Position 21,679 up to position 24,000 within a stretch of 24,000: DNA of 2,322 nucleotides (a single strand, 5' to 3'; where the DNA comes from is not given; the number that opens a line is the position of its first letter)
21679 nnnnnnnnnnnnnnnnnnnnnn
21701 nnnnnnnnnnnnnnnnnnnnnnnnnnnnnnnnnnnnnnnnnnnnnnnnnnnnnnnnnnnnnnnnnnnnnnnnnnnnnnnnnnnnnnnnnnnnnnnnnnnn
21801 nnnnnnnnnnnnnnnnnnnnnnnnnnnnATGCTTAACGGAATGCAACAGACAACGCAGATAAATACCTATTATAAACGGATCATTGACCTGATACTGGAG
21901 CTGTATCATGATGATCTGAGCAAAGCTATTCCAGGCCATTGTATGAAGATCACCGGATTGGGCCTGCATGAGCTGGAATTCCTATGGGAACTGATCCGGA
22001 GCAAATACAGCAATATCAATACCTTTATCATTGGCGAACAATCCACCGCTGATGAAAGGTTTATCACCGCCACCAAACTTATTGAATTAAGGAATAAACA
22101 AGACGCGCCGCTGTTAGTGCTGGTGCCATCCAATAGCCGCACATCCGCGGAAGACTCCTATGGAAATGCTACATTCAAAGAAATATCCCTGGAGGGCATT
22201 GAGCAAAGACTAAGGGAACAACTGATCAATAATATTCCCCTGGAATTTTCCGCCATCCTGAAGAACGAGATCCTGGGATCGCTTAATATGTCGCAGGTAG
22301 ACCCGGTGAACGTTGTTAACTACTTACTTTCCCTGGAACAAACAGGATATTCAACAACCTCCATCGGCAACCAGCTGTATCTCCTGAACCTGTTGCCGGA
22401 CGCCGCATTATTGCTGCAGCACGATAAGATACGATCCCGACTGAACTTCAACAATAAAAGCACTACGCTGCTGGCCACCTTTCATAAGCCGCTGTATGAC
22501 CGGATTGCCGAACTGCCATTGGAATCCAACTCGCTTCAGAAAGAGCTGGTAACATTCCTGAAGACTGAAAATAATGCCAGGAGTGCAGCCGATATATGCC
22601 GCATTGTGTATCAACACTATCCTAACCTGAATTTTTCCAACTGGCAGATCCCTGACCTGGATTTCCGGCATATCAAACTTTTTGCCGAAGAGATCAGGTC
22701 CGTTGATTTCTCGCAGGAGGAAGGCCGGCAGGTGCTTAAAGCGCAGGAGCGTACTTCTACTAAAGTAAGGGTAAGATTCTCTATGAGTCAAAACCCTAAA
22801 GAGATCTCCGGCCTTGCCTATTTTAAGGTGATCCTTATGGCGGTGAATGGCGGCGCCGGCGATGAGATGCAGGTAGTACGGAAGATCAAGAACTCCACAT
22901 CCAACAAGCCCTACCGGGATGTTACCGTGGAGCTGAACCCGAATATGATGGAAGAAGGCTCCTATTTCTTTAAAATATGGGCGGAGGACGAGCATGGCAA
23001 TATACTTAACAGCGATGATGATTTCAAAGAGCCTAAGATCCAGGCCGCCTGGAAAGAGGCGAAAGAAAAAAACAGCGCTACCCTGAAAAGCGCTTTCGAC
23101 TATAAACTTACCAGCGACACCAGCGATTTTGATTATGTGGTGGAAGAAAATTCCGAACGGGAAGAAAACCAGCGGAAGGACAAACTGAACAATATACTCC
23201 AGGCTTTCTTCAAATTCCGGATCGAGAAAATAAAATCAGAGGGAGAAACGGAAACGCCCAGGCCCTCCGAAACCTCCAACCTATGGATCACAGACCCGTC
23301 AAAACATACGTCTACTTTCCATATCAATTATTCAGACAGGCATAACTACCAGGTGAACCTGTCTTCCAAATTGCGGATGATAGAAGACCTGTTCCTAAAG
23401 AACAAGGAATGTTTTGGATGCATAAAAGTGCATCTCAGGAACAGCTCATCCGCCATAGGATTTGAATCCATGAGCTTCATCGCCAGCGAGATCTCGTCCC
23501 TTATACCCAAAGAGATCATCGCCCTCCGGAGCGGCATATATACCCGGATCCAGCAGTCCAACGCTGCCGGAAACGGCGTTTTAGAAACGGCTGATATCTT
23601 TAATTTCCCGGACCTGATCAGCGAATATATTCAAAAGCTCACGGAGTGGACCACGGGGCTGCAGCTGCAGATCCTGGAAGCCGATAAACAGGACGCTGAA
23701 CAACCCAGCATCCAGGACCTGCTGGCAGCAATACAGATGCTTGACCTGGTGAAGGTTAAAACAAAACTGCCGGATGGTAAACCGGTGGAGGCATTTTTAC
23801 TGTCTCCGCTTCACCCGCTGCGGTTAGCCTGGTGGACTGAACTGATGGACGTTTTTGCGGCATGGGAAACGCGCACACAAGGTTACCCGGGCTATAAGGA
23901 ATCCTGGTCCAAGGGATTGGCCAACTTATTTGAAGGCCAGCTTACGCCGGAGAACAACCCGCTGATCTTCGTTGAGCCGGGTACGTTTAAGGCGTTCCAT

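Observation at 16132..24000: Tightly coupled three-gene operon: NERD/tandem-kinase/P-loop giant + 519-aa protein + >720-aa protein; candidate undescribed defence system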

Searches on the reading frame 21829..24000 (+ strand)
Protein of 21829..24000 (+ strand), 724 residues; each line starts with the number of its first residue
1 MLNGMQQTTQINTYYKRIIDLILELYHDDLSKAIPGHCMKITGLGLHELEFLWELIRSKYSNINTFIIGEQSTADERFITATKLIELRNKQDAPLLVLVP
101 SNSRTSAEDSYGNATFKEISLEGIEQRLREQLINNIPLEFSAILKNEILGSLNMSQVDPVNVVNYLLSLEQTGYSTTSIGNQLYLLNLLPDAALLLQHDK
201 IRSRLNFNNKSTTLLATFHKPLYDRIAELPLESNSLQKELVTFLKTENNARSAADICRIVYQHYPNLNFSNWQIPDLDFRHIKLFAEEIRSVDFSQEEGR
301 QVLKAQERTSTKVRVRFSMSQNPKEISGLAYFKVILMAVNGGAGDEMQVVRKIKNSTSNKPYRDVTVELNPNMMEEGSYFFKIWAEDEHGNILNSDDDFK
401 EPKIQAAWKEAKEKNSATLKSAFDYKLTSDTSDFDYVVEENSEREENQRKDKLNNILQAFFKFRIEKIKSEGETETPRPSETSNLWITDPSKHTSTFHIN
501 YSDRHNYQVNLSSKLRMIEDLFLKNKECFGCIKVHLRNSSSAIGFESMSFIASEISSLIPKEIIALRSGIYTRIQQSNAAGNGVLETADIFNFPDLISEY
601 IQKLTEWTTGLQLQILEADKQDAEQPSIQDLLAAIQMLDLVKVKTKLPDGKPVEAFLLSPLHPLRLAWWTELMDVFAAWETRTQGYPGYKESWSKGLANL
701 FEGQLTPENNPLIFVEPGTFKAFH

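Call 8: search_protein_families(library=pfam, proteins=[window:21829-24000:+], max_evalue=0.1)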
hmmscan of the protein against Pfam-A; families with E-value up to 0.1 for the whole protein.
window:21829-24000:+ (724 aa): 0 families

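Call 9: search_protein_families(library=ncbifam, proteins=[window:21829-24000:+], max_evalue=0.1)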
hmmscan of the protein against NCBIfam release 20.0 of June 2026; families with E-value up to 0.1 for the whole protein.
window:21829-24000:+ (724 aa): 2 families
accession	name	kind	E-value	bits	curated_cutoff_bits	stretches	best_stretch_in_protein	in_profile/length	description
NF047742.1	antiphage_MADS8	equivalog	4.4e-70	235.6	175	1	36-231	1-200/200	methylation-associated defense system ATP-binding protein MAD8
NF040533.1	endo_SpGH101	exception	0.00089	16.5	2900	1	341-398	1193-1249/1962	SpGH101 family endo-alpha-N-acetylgalactosaminidase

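Call 10: search_protein_families(library=padloc, proteins=[window:21829-24000:+], max_evalue=0.1)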
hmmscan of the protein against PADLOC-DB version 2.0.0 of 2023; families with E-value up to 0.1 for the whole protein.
window:21829-24000:+ (724 aa): 0 families

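Call 48: find_homologous_proteins(query=window:21829-24000:+, max_evalue=1e-20)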
Query window:21829-24000:+ (724 aa): 44 proteins with E <= 1e-20 among 8000 candidates.
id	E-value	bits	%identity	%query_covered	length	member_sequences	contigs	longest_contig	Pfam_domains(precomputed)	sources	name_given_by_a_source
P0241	0.0e+0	1176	72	99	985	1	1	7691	-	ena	-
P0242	3.6e-263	893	77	70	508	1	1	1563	-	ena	-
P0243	7.8e-261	886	55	99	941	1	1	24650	-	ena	-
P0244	1.9e-259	881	59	92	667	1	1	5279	-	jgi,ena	-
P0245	4.4e-252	857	53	99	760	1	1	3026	-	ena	-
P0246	1.9e-244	831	51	99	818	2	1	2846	-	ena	-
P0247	3.1e-231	788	49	99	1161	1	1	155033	-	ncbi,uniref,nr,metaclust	ncbi:hypothetical protein JCM19274_2193 [Algibacter lectus]|uniref:Uncharacterized protein n=1 Tax=A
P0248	1.1e-229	783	49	99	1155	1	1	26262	-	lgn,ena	-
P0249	1.4e-225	769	50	96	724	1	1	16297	-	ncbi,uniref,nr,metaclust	ncbi:hypothetical protein [Pontibacter sp. BAB1700]|uniref:methylation-associated defense system ATP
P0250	4.4e-224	764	49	98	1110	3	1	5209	-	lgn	-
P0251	3.1e-215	735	62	72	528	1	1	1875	-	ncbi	-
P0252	1.8e-205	703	64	67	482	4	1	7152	-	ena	-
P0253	5.6e-185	635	85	46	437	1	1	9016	-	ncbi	-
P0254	7.7e-167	575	56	64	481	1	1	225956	-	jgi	jgi:DNA phosphorothioation-dependent restriction protein DptH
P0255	5.1e-160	552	42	89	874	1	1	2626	-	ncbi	ncbi:MAG: ATP-binding protein, partial [Candidatus Woesearchaeota archaeon]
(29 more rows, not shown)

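Call 58: predict_structure(alignment_id=A2)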
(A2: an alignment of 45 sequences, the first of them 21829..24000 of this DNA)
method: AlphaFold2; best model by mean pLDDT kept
length: 724 residues; sequences in the alignment: 45
mean_pLDDT: 83.2   pTM: 0.46
mean pLDDT of the five models: 83.2, 82.1, 81.2, 81.0, 80.6
residues with pLDDT >= 90: 206; 70-90: 431; 50-70: 72; < 50: 15
segments of 3 or more residues with pLDDT < 50: 1-7, 442-447
pLDDT, mean of each block of 10 residues (from residue 1): 43 86 90 89 88 90 87 75 82 88 57 71 85 87 81 68 90 89 92 83 83 88 85 77 87 90 90 67 86 87 85 91 76 89 81 81 88 86 83 82 88 79 85 87 53 91 87 82 83 88 89 91 93 88 88 89 95 93 92 94 89 76 75 85 88 88 88 89 81 70 67 64 61
secondary structure, 60 per line:
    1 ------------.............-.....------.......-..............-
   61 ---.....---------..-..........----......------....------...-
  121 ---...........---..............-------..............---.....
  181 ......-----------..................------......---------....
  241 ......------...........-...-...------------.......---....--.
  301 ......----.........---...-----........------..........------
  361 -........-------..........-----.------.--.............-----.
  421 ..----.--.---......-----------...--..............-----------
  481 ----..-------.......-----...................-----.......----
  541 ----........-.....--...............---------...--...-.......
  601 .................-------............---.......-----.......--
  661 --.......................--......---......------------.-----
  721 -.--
elements in order (helices of 4 or more, strands of 3 or more residues): H13-25 H27-31 E38-44 H46-59 E64-68 H81-90 E95-100 H107-110 E117-119 H124-134 H138-151 H159-172 H176-186 H198-215 H222-227 H237-246 H253-263 E284-290 E294-297 E300-306 E311-319 E331-338 E345-354 E362-369 E377-386 H402-414 E434-439 E451-453 H456-469 E494-500 E506-512 H513-524 E530-536 E545-552 H554-558 H561-575 H594-617 H625-636 E640-646 E652-658 H663-685 H688-693 H697-702

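Call 63: fold_search(model_id=the predicted structure, library=pdb)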
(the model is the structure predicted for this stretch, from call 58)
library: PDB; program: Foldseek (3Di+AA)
matches with E <= 10: 1439; with E <= 0.001: 49
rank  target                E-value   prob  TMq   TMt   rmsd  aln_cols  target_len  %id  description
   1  7dco_D                5.8e-06  0.98  0.12  0.05  24.3       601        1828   10  Cryo-EM structure of the activated spliceosome (Bact complex) at an atomic resolution of 2.5 angstrom (released 2021-03-17)
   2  5m52_B                1.2e-05  0.97  0.12  0.06  23.8       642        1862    8  Crystal structure of yeast Brr2 full-lenght in complex with Prp8 Jab1 domain (released 2016-12-07)
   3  5m52_A                1.6e-05  0.97  0.12  0.05  24.1       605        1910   10  Crystal structure of yeast Brr2 full-lenght in complex with Prp8 Jab1 domain (released 2016-12-07)
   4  8h6k_5D               1.9e-05  0.94  0.11  0.06  24.7       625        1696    9  Cryo-EM structure of human exon-defined spliceosome in the mature B state. (released 2024-05-01)
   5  5m5p_C                2.3e-05  0.96  0.12  0.05  25.2       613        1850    9  S. cerevisiae spliceosomal helicase Brr2 (271-end) in complex with the Jab/MPN domain of S. cerevisiae Prp8 (released 2016-12-07)
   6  5urj                  2.4e-05  0.96  0.12  0.06  24.8       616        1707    9  Crystal structure of human BRR2 in complex with T-3905516 (released 2017-07-19)
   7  7os2_B                3.1e-05  0.91  0.11  0.06  24.4       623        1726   10  Cryo-EM structure of Brr2 in complex with Jab1/MPN and C9ORF78 (released 2022-02-23)
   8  5urk                  4.1e-05  0.92  0.12  0.06  25.0       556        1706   11  Crystal structure of human BRR2 in complex with T-3935799 (released 2017-07-19)
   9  7cun_G                4.6e-05  0.96  0.15  0.13  23.1       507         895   12  The structure of human Integrator-PP2A complex (released 2020-11-25)
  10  8ro0_B                4.9e-05  0.93  0.12  0.06  23.6       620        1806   10  Structure of the C. elegans Intron Lariat Spliceosome primed for disassembly (ILS') (released 2024-08-07)
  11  5m59_A                4.9e-05  0.87  0.11  0.05  25.0       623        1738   10  Crystal structure of Chaetomium thermophilum Brr2 helicase core in complex with Prp8 Jab1 domain (released 2016-12-21)
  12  7a5p_q                5.7e-05  0.92  0.12  0.06  23.9       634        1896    7  Human C Complex Spliceosome - Medium-resolution PERIPHERY (released 2020-10-14)
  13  4kit_B                5.7e-05  0.90  0.11  0.06  23.9       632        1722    7  Crystal structure of human Brr2 in complex with the Prp8 Jab1/MPN domain (released 2013-06-05)
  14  6qv3                  5.7e-05  0.87  0.11  0.06  25.1       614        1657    9  Crystal structure of the Ski2 RNA-helicase Brr2 from Chaetomium thermophilum bound to ADP (released 2020-01-15)
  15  8r09_B                6.1e-05  0.90  0.12  0.06  23.9       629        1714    9  Cryo-EM structure of the cross-exon pre-B+5'ss+ATPgammaS complex (released 2024-05-22)
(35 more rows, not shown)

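Call 65: search_protein_families(library=ncbifam, proteins=[P0254], max_evalue=0.05)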
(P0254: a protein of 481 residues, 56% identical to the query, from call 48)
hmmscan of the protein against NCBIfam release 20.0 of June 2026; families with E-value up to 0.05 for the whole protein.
P0254 (481 aa): 0 families
